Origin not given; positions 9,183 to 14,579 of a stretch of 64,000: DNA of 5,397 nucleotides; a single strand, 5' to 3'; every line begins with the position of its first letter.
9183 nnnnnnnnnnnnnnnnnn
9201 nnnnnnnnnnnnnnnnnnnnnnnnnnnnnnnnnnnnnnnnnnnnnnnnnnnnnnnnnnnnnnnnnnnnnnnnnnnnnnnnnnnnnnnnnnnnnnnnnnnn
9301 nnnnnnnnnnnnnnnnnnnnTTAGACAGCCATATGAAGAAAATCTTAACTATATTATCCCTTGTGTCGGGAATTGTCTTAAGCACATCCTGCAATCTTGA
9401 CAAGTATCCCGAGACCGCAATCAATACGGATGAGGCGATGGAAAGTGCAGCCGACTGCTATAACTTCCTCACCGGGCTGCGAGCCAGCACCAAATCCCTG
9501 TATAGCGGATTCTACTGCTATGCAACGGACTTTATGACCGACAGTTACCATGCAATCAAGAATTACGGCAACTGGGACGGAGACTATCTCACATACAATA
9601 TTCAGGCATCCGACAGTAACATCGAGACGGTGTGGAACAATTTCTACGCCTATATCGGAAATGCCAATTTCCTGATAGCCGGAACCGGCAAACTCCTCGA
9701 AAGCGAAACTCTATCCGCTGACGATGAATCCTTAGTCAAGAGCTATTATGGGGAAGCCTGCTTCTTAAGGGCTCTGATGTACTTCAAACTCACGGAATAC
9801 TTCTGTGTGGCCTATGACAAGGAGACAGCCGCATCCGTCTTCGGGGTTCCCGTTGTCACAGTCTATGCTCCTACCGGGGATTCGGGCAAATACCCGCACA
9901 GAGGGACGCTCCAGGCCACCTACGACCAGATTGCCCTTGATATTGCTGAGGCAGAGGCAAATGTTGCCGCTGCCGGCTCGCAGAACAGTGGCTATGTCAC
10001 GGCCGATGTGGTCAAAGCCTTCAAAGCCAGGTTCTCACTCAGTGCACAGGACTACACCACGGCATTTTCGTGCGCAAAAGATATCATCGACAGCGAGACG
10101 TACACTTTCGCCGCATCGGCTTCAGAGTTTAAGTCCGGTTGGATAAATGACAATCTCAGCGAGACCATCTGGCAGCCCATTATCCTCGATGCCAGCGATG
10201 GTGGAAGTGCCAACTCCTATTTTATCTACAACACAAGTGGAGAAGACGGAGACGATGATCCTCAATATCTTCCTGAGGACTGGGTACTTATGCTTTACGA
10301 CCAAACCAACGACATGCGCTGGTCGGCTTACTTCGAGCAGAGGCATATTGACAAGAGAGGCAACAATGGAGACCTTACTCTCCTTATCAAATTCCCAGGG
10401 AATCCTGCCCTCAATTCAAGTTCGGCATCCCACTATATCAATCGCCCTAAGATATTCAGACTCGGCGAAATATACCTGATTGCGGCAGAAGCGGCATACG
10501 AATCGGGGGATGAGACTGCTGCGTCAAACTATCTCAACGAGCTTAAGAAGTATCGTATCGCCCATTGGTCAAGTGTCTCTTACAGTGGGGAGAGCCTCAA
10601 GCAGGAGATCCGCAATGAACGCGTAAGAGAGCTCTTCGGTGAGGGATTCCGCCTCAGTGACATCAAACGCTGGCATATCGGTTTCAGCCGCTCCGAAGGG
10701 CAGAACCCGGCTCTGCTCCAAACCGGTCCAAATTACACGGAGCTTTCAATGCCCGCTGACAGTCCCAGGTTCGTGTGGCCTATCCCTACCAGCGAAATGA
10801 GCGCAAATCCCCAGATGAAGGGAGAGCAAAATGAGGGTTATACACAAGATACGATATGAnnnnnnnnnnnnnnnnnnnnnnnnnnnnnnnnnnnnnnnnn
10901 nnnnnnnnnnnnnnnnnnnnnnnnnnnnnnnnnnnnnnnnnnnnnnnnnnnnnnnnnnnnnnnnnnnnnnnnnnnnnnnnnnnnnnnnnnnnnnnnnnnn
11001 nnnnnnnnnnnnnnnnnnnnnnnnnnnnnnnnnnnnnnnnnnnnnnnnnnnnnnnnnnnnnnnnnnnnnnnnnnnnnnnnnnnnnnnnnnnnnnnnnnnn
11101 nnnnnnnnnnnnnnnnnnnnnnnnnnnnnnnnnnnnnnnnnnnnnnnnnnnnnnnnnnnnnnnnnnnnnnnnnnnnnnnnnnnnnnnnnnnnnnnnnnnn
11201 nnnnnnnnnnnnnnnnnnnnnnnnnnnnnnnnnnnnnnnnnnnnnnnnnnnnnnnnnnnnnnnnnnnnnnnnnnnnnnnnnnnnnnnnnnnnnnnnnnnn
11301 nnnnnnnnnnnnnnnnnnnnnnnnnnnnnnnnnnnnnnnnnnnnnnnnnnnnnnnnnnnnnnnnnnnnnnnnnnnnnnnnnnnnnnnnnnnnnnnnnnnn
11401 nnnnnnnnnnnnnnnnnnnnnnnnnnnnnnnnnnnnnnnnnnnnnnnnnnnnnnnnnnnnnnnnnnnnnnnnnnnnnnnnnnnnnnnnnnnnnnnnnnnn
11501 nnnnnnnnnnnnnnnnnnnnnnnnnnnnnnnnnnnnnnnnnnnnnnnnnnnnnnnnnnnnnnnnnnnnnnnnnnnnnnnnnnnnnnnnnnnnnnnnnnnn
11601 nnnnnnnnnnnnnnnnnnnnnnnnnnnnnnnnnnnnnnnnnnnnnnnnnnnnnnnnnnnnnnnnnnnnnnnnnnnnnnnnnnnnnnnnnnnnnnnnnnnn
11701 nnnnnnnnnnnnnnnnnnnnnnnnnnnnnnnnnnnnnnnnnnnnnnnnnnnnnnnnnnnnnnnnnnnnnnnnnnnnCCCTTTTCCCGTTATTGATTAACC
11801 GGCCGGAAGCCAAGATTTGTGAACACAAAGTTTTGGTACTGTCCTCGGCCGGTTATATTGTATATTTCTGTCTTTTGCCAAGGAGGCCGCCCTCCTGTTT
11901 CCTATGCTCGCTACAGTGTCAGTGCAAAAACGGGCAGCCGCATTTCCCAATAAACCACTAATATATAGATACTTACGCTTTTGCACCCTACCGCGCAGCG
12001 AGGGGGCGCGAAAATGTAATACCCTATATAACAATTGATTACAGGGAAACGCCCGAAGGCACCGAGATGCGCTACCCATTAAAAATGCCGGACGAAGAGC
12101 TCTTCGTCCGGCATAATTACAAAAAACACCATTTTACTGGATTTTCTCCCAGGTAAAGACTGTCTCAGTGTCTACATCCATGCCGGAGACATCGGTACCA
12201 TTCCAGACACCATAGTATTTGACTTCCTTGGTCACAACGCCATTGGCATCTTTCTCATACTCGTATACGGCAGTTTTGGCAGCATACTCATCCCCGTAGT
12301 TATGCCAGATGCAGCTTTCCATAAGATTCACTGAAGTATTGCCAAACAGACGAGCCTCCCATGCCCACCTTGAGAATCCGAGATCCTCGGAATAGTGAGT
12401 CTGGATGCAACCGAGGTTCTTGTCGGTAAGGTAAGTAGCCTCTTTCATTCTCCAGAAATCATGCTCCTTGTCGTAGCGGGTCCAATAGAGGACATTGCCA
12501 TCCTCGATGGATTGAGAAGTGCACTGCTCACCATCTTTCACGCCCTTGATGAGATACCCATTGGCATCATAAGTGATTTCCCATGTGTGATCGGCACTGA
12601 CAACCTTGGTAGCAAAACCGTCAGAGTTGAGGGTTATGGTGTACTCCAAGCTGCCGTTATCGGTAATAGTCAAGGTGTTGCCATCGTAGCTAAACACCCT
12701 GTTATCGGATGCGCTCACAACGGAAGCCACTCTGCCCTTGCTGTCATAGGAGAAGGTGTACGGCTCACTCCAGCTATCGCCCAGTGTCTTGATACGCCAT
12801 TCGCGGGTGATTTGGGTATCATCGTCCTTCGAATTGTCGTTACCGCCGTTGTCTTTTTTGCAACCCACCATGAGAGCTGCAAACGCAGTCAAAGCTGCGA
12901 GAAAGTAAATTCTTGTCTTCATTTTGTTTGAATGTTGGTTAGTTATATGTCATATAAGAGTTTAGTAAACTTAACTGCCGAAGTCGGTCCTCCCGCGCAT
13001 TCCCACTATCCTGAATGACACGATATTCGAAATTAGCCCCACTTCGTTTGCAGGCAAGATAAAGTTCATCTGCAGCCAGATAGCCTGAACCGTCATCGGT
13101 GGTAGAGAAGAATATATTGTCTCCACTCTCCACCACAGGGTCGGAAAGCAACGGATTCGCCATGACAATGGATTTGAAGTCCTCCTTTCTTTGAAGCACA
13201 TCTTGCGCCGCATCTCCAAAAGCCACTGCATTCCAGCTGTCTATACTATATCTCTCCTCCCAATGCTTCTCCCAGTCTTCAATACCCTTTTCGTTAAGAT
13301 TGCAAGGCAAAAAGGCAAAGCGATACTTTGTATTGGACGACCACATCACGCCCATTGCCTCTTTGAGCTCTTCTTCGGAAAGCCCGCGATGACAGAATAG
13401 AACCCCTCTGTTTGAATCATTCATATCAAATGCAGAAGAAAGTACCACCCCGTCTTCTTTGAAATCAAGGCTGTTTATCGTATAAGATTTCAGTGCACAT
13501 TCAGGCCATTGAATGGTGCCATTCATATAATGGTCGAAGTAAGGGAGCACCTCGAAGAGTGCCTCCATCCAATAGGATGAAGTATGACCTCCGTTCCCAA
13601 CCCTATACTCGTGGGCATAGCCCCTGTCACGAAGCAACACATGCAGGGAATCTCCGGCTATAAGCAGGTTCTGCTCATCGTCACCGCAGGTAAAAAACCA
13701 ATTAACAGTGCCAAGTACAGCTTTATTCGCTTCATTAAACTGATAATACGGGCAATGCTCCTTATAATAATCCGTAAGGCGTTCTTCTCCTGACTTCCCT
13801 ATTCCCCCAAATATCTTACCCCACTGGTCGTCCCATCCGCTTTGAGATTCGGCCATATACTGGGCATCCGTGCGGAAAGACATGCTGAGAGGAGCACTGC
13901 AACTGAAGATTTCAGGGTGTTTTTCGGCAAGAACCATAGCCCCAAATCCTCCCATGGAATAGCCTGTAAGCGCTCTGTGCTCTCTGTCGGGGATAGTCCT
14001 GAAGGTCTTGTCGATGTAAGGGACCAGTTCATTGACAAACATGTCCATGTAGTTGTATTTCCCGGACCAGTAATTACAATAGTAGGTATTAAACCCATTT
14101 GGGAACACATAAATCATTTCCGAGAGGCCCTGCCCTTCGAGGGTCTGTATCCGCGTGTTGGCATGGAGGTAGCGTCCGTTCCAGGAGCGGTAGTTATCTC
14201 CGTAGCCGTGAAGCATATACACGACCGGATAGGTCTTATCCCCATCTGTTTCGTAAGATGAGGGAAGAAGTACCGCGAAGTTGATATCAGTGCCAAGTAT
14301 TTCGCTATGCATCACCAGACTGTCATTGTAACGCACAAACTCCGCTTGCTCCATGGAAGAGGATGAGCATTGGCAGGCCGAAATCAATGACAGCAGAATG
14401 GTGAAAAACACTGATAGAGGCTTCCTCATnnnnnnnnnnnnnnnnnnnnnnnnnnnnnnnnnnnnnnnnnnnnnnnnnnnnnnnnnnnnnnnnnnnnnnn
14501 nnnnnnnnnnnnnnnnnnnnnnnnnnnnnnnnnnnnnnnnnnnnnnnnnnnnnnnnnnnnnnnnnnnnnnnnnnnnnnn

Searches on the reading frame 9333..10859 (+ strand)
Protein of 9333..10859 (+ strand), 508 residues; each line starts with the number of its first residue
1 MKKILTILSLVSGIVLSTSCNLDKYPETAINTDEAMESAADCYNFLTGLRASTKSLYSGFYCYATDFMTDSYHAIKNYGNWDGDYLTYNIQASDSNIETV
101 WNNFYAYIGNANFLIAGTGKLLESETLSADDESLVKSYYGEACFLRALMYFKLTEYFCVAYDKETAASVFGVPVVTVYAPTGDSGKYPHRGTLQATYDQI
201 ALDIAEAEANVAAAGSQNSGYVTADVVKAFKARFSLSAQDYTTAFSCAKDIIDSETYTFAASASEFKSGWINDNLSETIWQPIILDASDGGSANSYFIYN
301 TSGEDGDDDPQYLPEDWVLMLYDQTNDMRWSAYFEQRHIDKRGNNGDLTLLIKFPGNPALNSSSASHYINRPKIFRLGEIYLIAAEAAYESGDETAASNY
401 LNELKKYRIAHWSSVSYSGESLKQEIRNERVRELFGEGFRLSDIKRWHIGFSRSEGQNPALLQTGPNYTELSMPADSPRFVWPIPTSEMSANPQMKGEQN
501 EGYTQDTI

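Call 4: search_protein_families(library=pfam, proteins=[window:9333-10859:+])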
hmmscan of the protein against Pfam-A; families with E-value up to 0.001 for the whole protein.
window:9333-10859:+ (508 aa): 2 families
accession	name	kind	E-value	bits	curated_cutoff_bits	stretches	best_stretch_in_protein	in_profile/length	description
PF07980.17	SusD_RagB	-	1.9e-25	90.6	23.1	1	353-503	137-297/297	SusD family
PF14322.12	SusD-like_3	-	1e-16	62.2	27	1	22-236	3-191/191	Starch-binding associating with outer membrane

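Call 5: search_protein_families(library=ncbifam, proteins=[window:9333-10859:+])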
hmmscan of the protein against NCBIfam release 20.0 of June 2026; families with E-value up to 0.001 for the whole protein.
window:9333-10859:+ (508 aa): 2 families
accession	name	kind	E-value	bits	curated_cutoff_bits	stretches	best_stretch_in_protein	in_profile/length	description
NF033071.0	SusD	exception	1.8e-16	59.5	725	1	374-503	441-558/558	starch-binding outer membrane lipoprotein SusD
NF033072.0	NanU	exception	1.3e-05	24.5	425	0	1-154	1-150/521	SusD family outer membrane lipoprotein NanU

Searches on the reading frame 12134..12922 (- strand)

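Call 4: search_protein_families(library=pfam, proteins=[window:12134-12922:-])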
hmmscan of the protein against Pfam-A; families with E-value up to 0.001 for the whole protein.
window:12134-12922:- (262 aa): 2 families
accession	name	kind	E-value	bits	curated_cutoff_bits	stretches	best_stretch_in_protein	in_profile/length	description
PF15283.12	DUF4595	-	6.7e-10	39.7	34.2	1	57-232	1-202/202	Domain of unknown function (DUF4595) with porin-like fold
PF05593.20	RHS_repeat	-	0.00034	21.4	22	0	59-88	1-33/38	RHS Repeat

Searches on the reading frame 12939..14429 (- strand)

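Call 4: search_protein_families(library=pfam, proteins=[window:12939-14429:-])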
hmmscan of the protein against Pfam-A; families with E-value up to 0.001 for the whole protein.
window:12939-14429:- (496 aa): 1 family
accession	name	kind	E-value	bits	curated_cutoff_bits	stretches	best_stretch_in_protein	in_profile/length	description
PF00756.26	Esterase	-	8.2e-26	91.7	22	1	42-297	1-250/251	Putative esterase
